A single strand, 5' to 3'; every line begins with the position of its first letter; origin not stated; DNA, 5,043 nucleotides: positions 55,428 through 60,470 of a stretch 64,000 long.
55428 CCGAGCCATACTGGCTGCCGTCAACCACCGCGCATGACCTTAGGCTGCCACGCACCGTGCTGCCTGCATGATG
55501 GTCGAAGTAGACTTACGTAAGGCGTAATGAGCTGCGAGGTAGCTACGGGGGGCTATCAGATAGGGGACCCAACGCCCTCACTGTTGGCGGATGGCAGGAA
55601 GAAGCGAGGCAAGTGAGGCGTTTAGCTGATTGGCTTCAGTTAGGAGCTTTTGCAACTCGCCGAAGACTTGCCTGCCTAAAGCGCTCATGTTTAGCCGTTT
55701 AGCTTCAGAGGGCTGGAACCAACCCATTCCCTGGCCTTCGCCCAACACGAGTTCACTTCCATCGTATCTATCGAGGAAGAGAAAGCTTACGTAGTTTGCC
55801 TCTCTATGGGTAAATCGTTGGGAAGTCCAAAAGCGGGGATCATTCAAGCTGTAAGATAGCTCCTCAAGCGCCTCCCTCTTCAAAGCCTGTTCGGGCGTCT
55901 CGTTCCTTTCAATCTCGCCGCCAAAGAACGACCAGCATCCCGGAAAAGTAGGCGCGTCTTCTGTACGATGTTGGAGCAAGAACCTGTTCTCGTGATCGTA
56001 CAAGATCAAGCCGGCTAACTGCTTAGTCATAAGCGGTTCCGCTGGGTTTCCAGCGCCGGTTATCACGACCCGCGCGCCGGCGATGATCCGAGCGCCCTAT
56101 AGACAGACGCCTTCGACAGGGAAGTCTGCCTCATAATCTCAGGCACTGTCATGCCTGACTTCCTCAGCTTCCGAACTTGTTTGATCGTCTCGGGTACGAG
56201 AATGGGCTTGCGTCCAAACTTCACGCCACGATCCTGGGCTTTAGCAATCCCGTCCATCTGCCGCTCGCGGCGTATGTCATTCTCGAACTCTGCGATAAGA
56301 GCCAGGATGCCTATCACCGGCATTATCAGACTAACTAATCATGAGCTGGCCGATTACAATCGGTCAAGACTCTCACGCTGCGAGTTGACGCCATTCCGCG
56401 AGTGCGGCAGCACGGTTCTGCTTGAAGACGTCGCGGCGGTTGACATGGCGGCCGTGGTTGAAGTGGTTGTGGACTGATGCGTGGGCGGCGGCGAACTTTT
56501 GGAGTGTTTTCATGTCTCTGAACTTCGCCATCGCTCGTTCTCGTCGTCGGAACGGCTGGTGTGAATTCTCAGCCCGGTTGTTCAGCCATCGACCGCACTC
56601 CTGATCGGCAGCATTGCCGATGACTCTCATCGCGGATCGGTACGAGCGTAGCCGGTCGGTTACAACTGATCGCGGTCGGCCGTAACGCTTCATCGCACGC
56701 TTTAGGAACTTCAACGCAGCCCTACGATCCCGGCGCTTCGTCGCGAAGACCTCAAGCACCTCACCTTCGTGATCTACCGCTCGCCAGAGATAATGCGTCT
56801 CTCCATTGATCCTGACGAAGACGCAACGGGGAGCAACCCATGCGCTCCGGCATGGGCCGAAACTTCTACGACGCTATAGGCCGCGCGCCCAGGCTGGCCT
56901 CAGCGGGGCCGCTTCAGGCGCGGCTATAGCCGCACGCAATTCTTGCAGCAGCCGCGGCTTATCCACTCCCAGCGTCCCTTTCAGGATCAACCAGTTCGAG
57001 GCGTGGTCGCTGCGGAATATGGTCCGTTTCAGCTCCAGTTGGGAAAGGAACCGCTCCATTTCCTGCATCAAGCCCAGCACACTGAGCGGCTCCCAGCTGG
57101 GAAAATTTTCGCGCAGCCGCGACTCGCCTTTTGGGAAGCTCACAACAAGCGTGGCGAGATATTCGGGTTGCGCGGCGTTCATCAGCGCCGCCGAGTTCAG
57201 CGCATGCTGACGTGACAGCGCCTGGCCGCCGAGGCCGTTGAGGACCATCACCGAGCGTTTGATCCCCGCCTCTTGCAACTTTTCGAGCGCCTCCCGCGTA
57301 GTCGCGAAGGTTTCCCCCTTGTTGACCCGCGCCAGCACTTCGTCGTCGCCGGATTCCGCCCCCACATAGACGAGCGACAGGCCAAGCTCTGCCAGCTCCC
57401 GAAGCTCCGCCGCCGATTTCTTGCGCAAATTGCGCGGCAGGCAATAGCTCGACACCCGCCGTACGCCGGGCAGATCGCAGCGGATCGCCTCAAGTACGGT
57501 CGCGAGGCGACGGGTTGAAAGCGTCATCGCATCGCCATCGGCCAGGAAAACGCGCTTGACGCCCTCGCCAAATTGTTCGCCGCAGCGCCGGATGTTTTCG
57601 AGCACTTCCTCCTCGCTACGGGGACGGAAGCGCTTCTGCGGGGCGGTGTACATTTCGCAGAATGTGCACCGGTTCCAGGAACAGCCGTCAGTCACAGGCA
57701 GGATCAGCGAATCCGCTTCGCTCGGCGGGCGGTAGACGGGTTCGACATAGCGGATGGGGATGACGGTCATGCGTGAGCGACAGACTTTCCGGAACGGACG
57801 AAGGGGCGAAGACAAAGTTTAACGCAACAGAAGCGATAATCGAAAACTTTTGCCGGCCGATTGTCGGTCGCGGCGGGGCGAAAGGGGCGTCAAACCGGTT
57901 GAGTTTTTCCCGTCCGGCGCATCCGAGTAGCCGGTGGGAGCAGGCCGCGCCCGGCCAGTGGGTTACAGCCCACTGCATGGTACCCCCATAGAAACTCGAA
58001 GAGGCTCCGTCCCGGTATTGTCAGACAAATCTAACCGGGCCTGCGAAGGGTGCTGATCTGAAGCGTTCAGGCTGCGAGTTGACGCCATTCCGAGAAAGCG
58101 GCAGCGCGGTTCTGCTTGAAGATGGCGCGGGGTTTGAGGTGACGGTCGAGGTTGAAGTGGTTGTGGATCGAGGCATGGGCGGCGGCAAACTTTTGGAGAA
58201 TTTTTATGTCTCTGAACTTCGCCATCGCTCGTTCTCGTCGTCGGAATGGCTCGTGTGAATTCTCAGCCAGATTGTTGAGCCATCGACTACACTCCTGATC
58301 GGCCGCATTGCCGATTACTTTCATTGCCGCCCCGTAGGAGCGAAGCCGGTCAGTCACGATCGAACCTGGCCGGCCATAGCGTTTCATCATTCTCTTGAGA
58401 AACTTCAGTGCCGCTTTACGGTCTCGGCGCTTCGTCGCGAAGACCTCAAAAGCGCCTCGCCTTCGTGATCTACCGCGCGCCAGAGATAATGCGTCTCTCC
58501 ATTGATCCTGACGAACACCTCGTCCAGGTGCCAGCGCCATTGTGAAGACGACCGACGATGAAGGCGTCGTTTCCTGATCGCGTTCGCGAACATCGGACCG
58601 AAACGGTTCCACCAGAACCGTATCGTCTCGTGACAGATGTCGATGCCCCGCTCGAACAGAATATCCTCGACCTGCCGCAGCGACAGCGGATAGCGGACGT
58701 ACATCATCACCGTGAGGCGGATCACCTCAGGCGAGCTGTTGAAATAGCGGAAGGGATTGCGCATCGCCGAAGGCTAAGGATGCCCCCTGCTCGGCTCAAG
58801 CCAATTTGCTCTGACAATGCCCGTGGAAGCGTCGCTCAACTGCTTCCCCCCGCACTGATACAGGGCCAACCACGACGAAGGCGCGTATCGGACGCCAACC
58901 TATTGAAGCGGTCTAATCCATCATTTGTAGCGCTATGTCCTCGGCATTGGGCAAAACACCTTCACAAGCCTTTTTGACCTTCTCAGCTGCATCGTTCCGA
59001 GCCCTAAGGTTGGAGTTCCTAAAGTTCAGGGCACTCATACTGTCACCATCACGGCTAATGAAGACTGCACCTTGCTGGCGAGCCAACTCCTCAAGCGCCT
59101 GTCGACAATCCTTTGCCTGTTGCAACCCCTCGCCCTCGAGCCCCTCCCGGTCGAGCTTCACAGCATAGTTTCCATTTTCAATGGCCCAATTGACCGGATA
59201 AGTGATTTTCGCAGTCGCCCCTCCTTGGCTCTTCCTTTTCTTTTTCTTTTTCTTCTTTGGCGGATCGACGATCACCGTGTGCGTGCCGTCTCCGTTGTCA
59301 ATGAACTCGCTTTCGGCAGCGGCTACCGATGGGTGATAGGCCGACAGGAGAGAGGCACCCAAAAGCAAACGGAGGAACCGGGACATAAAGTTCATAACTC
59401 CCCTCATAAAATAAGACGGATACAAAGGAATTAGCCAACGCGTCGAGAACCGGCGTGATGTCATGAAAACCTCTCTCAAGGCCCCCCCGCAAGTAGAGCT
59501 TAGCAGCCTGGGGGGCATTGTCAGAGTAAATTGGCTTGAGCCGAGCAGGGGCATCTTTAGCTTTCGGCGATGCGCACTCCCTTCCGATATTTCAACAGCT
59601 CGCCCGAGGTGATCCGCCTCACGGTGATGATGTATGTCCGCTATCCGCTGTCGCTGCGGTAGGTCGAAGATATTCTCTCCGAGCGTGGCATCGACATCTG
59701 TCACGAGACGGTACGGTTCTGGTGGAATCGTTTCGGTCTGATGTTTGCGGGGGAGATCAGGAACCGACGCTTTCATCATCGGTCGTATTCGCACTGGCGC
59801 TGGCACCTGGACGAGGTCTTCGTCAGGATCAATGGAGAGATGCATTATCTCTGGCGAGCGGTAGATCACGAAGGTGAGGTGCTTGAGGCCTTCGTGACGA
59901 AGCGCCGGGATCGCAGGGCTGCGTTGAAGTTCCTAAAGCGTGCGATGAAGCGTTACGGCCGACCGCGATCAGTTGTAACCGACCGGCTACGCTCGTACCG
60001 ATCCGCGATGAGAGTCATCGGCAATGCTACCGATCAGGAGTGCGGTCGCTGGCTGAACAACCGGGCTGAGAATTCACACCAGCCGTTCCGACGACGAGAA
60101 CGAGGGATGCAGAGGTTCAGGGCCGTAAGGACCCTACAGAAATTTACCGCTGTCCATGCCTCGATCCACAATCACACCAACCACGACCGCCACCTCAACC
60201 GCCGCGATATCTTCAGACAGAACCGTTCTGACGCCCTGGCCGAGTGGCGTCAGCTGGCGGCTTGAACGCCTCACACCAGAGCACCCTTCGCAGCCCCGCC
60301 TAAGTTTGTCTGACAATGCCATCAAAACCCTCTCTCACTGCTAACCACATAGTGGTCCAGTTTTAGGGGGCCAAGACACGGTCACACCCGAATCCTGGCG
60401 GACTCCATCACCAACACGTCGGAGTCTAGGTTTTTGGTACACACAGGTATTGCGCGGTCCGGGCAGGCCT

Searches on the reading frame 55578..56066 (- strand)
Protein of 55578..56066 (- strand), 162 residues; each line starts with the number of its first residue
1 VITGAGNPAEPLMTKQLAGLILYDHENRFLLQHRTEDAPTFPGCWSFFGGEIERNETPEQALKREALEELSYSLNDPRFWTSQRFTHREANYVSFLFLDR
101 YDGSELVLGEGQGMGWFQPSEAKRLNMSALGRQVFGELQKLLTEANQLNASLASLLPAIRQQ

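Call 41: find_encoding_contigs(protein=window:55578-56030:-, flank=10000, max_places=6)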
Protein window:55578-56030:- (150 aa): 10 contigs read that carry it; 6 places shown.
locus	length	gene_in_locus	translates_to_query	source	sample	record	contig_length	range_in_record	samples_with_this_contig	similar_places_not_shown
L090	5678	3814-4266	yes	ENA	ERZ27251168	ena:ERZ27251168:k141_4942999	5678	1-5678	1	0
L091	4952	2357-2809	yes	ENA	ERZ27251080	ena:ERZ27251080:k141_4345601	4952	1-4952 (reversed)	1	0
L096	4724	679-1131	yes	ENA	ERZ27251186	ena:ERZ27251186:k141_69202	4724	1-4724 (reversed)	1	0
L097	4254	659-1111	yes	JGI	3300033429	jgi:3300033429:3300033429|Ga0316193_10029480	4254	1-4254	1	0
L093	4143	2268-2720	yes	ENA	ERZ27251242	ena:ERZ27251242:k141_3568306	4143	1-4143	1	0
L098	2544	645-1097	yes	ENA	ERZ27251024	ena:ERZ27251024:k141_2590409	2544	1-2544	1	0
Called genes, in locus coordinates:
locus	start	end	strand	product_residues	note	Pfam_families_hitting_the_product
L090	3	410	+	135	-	?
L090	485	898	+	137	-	PF04828:GFA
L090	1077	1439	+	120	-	PF13610:DDE_Tnp_IS240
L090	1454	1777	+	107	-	PF13610:DDE_Tnp_IS240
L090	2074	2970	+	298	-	PF04055:Radical_SAM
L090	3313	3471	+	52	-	-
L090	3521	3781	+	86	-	PF02796:HTH_7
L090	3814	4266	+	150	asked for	PF00293:NUDIX, PF14815:NUDIX_4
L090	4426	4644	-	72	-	-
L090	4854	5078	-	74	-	-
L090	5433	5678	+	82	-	?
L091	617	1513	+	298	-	PF04055:Radical_SAM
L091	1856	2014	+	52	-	-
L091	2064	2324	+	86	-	PF02796:HTH_7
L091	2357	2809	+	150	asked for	PF00293:NUDIX, PF14815:NUDIX_4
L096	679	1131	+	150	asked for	PF00293:NUDIX, PF14815:NUDIX_4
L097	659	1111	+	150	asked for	PF00293:NUDIX, PF14815:NUDIX_4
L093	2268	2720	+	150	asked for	PF00293:NUDIX, PF14815:NUDIX_4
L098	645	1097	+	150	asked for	PF00293:NUDIX, PF14815:NUDIX_4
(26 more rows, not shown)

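Call 51: search_protein_families(library=pfam, proteins=[window:55578-56066:-], max_evalue=0.001)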
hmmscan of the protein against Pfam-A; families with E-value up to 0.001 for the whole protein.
window:55578-56066:- (162 aa): 2 families
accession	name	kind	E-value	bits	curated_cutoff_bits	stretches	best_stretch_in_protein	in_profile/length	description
PF00293.34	NUDIX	-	1.2e-17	64.6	21.1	1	18-129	6-125/134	NUDIX domain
PF14815.12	NUDIX_4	-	1.9e-09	37.7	35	1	20-134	3-110/113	NUDIX domain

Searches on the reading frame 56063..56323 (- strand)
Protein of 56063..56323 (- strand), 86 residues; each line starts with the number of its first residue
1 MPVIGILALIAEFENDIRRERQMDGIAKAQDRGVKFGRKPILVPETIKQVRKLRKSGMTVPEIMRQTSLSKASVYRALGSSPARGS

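Call 51: search_protein_families(library=pfam, proteins=[window:56063-56323:-], max_evalue=0.001)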
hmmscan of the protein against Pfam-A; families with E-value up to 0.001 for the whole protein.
window:56063-56323:- (86 aa): 3 families
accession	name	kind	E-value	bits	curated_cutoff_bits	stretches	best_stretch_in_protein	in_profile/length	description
PF02796.21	HTH_7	-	1.6e-09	38.2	23.8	1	37-78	1-42/45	Helix-turn-helix domain of resolvase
PF00239.26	Resolvase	-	0.00023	21.7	23.3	1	3-34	113-144/145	Resolvase, N terminal domain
PF09339.16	HTH_IclR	-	0.00065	19.9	22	0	56-79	17-40/52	IclR helix-turn-helix domain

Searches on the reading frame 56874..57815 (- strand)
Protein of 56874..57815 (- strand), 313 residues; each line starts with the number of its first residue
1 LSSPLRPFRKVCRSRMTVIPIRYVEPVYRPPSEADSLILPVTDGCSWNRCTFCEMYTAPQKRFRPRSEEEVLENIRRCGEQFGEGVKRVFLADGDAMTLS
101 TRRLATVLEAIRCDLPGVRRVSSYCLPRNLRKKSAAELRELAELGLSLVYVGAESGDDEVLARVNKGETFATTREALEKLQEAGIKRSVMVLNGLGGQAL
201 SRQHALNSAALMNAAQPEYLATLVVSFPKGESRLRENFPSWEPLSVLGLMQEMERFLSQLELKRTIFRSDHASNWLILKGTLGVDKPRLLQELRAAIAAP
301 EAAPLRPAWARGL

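Call 40: find_encoding_contigs(protein=window:56874-57770:-, flank=10000, max_places=6)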
Protein window:56874-57770:- (298 aa): 15 contigs read that carry it; 6 places shown.
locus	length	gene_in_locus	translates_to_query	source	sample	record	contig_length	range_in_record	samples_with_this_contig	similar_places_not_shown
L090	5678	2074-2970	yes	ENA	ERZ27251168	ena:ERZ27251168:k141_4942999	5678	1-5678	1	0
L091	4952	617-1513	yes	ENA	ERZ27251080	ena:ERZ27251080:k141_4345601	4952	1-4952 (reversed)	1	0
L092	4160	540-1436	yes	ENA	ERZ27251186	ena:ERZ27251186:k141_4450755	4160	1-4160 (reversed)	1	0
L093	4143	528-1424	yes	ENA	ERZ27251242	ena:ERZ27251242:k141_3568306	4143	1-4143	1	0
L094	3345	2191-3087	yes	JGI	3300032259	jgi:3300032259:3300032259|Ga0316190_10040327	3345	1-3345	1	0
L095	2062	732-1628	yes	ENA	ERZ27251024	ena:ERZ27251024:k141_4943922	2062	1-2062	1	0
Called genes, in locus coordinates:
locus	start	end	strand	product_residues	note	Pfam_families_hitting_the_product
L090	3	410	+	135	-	?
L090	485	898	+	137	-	PF04828:GFA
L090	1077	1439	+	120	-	PF13610:DDE_Tnp_IS240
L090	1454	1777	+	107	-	PF13610:DDE_Tnp_IS240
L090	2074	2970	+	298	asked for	PF04055:Radical_SAM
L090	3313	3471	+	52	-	-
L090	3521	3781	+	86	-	PF02796:HTH_7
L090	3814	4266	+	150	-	PF00293:NUDIX, PF14815:NUDIX_4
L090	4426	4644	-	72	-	-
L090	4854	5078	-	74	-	-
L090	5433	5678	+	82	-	?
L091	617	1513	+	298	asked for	PF04055:Radical_SAM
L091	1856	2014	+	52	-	-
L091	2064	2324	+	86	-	PF02796:HTH_7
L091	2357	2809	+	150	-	PF00293:NUDIX, PF14815:NUDIX_4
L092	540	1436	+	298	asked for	PF04055:Radical_SAM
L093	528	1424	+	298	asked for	PF04055:Radical_SAM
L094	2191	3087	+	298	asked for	PF04055:Radical_SAM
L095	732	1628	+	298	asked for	PF04055:Radical_SAM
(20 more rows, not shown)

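Call 51: search_protein_families(library=pfam, proteins=[window:56874-57815:-], max_evalue=0.001)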
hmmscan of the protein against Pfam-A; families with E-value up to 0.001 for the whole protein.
window:56874-57815:- (313 aa): 1 family
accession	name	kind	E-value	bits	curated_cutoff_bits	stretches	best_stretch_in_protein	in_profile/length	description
PF04055.27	Radical_SAM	-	9.1e-22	78.4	29.5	1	40-198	2-154/166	Radical SAM superfamily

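Call 52: find_encoding_contigs(protein=window:56874-57770:-, flank=3000, max_places=10)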
Protein window:56874-57770:- (298 aa): 15 contigs read that carry it; 10 places shown.
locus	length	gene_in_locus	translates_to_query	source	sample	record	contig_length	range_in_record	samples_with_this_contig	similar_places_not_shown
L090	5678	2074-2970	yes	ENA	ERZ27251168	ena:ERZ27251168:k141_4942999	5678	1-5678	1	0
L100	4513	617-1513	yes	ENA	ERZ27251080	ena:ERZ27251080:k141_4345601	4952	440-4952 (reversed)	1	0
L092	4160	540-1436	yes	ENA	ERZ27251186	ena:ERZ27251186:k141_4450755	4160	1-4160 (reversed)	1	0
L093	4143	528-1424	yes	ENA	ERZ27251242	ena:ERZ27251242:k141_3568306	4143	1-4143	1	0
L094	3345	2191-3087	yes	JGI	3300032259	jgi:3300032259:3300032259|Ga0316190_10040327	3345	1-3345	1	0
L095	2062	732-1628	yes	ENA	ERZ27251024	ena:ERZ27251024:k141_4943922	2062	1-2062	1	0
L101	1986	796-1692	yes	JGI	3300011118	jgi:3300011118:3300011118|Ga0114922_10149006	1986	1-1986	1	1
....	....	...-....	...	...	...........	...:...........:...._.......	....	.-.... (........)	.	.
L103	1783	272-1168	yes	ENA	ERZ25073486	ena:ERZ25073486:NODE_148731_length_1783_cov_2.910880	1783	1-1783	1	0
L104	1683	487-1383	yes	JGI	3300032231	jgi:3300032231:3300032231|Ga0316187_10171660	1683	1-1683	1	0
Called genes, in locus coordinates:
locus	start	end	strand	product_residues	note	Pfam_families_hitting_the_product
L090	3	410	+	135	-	?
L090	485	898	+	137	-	PF04828:GFA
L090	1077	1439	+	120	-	PF13610:DDE_Tnp_IS240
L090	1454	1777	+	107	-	PF13610:DDE_Tnp_IS240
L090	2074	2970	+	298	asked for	PF04055:Radical_SAM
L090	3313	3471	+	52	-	-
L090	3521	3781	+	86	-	PF02796:HTH_7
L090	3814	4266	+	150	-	PF00293:NUDIX, PF14815:NUDIX_4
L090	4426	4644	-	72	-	-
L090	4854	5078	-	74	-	-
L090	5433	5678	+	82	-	?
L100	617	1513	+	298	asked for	PF04055:Radical_SAM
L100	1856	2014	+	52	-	-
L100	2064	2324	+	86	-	PF02796:HTH_7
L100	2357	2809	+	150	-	PF00293:NUDIX, PF14815:NUDIX_4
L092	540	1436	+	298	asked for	PF04055:Radical_SAM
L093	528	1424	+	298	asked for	PF04055:Radical_SAM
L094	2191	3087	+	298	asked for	PF04055:Radical_SAM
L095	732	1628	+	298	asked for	PF04055:Radical_SAM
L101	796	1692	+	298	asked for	PF04055:Radical_SAM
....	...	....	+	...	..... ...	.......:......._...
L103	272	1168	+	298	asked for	PF04055:Radical_SAM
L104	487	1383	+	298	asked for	PF04055:Radical_SAM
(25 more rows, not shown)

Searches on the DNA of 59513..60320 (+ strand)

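Call 55: search_dna_similar(query=window:59513-60320:+, collection=plasmids, mode=distant, max_rows=12)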
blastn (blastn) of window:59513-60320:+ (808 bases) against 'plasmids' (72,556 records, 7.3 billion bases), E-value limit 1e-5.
Records with a match: 137; places in all: 425; records where one place covers at least 80% of the query: 6.
Best place of each record, by identity: 90-95% 1; 80-90% 41; 60-80% 95.
By first word of the organism name: Streptomyces 61; Roseomonas 19; Mesorhizobium 14; Brucella 7; Rhodococcus 4; Rhizobium 4; Azospirillum 3; Microvirga 3; Sphingomonas 2; Phyllobacterium 2; and 16 more.
By predicted mobility (MOB-suite, as given by PLSDB): non-mobilizable 88; mobilizable 37; conjugative 12.
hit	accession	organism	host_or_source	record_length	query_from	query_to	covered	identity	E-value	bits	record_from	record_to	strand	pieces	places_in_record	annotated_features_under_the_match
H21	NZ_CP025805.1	Sulfitobacter sp. SK012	Marine Sediment,North Sea (sediment)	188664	67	745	84%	71.1%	4e-87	329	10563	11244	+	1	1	IS6 family transposase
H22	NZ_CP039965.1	Pseudorhodobacter turbinis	single bacterial isolate,Turban shell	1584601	61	747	85%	69.7%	2e-71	277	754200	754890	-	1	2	record has no annotation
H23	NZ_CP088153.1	Mesorhizobium mediterraneum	Cicer arietinum L.,cell culture,radical ...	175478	67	742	84%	70.7%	5e-79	303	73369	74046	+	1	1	IS6 family transposase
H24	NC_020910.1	Octadecabacter arcticus 238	150 km offshore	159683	2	703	87%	67.0%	4e-42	179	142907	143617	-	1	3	none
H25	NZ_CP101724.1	Sphingomonas sp. NY01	-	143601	67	736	83%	68.0%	4e-55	224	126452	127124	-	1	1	IS6 family transposase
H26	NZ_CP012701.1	Sphingopyxis macrogoltabida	whole organism,activated sludge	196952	63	736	83%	66.8%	1e-42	182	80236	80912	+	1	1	IS6 family transposase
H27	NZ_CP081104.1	Ruegeria conchae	-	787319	100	743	80%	68.5%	8e-58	232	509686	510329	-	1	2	IS6 family transposase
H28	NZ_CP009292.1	Novosphingobium pentaromativorans US6-1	mud sediment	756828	60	605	68%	70.8%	3e-63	250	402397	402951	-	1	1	IS6 family transposase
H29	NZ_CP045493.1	Mesorhizobium sp. NBSH29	pure culture,nutrient broth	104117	62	485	52%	70.2%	8e-39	168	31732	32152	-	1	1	none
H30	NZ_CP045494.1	Mesorhizobium sp. NBSH29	pure culture,nutrient broth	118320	62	485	52%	70.2%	8e-39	168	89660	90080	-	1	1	none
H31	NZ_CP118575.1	Streptomyces sp. WZ-12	Illicium verum,Soil,soil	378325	89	362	34%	66.1%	2e-8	68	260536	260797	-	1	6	none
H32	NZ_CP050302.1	Phyllobacterium sp. 628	Oxytropis pumilio,cell culture,root ...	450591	289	590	21%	77.2%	5e-9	130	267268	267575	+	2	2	IS6 family transposase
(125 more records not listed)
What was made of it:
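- The right block is mobile-element-rich DNA that is widespread in environmental samples (calls 40, 52, 55).
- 48663..64000 (.): Right block: alphaproteobacterial DNA, IS6-rich and pseudogene-rich, 56.7% G+C, running to the end of the window. The best plasmid matches for IS6 are Sulfitobacter, Pseudorhodobacter and Mesorhizobium (call 55).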

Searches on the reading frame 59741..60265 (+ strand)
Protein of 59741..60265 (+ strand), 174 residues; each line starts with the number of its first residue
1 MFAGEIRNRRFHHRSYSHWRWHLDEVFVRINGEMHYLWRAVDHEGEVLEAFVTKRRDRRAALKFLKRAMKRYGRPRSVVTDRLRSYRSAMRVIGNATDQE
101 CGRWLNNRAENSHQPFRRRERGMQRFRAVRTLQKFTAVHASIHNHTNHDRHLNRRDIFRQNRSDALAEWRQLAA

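Call 51: search_protein_families(library=pfam, proteins=[window:59741-60265:+], max_evalue=0.001)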
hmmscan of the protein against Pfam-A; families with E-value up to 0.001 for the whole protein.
window:59741-60265:+ (174 aa): 2 families
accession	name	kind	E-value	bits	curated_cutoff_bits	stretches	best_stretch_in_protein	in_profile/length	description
PF13610.12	DDE_Tnp_IS240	-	1.8e-43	148.5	27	1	19-148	2-138/139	DDE domain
PF00665.32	rve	-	1.4e-07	32.1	32.6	1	18-89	5-81/102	Integrase core domain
